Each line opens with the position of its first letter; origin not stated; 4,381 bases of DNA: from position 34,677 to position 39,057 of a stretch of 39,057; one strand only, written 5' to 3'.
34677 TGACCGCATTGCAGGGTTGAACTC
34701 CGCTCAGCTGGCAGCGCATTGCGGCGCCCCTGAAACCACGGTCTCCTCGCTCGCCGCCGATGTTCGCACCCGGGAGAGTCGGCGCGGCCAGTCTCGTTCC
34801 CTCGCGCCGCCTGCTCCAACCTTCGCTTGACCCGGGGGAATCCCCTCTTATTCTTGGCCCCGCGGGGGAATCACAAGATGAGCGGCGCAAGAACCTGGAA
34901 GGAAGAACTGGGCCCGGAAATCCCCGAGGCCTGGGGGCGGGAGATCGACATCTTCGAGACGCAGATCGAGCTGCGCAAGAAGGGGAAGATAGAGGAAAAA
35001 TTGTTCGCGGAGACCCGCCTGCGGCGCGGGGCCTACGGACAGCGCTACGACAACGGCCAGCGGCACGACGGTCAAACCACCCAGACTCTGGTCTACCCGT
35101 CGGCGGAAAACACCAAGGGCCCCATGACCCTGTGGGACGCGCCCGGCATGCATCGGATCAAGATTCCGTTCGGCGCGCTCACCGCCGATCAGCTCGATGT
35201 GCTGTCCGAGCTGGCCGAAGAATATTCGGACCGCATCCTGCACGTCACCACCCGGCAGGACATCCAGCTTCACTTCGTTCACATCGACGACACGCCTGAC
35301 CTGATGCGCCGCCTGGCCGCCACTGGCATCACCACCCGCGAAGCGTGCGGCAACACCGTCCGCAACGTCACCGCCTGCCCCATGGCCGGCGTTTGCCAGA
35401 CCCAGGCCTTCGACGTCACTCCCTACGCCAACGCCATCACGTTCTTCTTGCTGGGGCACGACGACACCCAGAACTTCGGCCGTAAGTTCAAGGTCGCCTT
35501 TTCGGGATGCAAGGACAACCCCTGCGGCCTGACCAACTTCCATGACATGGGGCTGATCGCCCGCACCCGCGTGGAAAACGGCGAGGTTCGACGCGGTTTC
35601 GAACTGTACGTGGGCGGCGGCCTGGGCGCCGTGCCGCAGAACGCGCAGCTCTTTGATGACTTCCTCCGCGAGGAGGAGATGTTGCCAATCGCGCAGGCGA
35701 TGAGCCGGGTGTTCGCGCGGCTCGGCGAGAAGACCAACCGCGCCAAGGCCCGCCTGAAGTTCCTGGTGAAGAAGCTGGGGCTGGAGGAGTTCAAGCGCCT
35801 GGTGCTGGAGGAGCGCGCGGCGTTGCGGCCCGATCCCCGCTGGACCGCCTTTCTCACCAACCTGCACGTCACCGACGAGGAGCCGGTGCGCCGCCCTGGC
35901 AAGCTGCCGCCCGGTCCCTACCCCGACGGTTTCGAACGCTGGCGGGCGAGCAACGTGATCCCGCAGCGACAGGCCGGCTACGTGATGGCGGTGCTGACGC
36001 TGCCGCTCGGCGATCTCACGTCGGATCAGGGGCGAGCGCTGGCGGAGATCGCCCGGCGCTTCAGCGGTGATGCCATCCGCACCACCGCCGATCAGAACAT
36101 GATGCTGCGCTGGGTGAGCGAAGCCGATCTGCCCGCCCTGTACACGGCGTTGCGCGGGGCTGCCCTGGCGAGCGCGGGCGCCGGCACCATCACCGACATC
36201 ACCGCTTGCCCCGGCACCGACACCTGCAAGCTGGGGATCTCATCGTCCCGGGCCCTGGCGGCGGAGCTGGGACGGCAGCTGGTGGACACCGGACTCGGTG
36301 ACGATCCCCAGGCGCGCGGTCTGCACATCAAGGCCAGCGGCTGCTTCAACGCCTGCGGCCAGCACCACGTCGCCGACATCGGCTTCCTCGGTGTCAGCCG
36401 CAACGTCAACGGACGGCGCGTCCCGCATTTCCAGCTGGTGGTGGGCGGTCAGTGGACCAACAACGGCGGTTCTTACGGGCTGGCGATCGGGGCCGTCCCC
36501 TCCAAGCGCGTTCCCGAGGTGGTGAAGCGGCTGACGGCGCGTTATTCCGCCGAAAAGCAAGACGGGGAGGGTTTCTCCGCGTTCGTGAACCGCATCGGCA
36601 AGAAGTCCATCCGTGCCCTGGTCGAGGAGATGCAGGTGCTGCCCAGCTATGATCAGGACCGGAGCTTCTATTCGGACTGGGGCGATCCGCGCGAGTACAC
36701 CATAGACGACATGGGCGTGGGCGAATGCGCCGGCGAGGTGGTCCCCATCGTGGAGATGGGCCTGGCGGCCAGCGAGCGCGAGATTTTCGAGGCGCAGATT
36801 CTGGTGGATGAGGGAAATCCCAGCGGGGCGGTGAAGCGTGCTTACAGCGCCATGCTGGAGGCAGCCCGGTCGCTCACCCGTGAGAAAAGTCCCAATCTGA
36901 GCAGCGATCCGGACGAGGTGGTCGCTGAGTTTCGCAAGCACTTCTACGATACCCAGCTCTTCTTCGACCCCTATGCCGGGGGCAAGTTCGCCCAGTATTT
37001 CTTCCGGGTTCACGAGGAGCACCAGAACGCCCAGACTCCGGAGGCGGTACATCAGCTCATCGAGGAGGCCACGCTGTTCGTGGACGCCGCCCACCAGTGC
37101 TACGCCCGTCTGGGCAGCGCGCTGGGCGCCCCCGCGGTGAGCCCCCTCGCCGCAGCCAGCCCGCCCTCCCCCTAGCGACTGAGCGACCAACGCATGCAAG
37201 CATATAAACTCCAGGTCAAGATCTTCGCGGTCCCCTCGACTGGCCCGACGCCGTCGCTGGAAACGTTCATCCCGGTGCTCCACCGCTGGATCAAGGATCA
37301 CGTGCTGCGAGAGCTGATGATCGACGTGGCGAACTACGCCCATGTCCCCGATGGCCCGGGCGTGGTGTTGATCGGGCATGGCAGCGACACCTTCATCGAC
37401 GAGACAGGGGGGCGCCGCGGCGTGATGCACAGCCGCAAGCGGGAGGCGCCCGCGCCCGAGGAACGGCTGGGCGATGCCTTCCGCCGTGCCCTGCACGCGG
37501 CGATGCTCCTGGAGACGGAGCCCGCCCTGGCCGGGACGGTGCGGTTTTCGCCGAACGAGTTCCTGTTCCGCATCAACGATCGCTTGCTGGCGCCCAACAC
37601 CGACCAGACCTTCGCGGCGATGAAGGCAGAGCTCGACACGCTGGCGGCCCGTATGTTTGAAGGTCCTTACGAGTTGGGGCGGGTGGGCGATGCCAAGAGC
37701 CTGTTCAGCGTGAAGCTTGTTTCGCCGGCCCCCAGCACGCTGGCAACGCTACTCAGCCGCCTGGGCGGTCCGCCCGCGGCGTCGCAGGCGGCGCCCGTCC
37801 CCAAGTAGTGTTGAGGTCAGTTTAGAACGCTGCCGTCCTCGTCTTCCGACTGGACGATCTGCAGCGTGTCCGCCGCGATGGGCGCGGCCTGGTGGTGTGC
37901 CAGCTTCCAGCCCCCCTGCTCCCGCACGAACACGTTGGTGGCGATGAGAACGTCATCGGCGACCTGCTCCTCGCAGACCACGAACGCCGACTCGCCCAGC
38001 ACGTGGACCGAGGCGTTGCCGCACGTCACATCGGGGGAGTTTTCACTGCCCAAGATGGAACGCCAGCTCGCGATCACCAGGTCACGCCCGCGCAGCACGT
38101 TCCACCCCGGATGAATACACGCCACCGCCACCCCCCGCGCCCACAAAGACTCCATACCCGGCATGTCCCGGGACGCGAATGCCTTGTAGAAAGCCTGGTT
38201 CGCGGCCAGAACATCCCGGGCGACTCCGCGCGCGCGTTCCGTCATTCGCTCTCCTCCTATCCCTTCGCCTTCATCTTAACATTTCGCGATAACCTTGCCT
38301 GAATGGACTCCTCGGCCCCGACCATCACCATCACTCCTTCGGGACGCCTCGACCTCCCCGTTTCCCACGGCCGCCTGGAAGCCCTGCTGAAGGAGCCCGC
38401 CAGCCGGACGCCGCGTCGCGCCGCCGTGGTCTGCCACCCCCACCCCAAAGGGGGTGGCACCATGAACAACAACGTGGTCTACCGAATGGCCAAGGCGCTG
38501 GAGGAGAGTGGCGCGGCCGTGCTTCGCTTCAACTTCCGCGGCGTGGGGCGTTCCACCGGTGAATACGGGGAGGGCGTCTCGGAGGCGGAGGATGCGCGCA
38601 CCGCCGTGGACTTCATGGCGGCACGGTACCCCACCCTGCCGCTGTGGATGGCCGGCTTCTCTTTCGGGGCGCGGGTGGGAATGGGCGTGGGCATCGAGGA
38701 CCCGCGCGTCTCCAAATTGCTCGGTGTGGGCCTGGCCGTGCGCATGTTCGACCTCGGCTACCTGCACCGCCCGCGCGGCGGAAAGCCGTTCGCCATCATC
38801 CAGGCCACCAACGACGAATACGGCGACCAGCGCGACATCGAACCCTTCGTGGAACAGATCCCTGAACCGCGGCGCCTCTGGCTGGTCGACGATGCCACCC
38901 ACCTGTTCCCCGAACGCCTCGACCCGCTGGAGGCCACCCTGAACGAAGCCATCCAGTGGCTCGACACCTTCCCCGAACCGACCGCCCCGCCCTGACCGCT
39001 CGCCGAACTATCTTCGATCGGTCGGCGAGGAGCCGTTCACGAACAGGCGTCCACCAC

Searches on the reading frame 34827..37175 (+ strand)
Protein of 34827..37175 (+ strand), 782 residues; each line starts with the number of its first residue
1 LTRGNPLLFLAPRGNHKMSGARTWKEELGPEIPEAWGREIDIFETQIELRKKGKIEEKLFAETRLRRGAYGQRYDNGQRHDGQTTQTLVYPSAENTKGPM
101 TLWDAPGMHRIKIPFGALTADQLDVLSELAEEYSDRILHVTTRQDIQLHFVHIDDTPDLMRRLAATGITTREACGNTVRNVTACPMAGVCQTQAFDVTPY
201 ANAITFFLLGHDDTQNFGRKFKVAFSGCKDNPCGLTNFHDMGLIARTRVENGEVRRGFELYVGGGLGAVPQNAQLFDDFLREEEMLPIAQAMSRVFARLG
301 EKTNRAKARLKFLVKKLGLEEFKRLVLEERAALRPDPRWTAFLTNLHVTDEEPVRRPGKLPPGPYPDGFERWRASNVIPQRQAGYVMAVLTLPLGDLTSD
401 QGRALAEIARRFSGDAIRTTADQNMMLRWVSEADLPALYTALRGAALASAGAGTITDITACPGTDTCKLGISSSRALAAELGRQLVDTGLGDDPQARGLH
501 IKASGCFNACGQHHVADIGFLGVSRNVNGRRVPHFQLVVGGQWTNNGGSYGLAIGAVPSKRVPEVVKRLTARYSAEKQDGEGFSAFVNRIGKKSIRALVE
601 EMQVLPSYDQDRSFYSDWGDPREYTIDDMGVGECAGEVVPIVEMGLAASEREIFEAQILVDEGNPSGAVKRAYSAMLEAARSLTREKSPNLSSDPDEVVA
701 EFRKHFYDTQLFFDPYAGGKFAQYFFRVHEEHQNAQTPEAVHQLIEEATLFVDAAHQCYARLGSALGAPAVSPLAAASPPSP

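Call 15: search_protein_families(library=pfam, proteins=[window:34827-37175:+], max_evalue=0.001)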
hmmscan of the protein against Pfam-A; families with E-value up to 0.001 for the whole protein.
window:34827-37175:+ (782 aa): 2 families
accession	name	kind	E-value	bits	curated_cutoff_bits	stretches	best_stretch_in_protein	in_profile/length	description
PF01077.27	NIR_SIR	-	3.7e-55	186.1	27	2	174-331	1-154/158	Nitrite and sulphite reductase 4Fe-4S domain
PF03460.22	NIR_SIR_ferr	-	4.8e-37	126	24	2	378-443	1-67/69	Nitrite/Sulfite reductase ferredoxin-like half domain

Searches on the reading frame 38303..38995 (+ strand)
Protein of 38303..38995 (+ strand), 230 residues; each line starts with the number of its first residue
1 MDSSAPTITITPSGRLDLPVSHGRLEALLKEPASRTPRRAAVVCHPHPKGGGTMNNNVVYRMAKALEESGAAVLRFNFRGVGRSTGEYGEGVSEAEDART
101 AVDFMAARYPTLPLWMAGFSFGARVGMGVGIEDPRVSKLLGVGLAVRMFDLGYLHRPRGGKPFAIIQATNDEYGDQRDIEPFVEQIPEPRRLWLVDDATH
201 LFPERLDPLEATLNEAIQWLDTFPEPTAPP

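Call 15: search_protein_families(library=pfam, proteins=[window:38303-38995:+], max_evalue=0.001)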
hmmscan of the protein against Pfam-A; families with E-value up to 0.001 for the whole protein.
window:38303-38995:+ (230 aa): 4 families
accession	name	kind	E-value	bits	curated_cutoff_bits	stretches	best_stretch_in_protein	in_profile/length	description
PF12146.15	Hydrolase_4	-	1.1e-11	45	27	1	51-140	12-105/239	Serine aminopeptidase, S33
PF00561.26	Abhydrolase_1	-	5.9e-08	33.1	25.8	1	51-126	8-83/245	alpha/beta hydrolase fold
PF20408.4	Abhydrolase_11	-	2.7e-07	31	27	1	51-205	12-170/193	Alpha/beta hydrolase domain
PF12697.13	Abhydrolase_6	-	0.00023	22.3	26.3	1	61-200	19-147/217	Alpha/beta hydrolase family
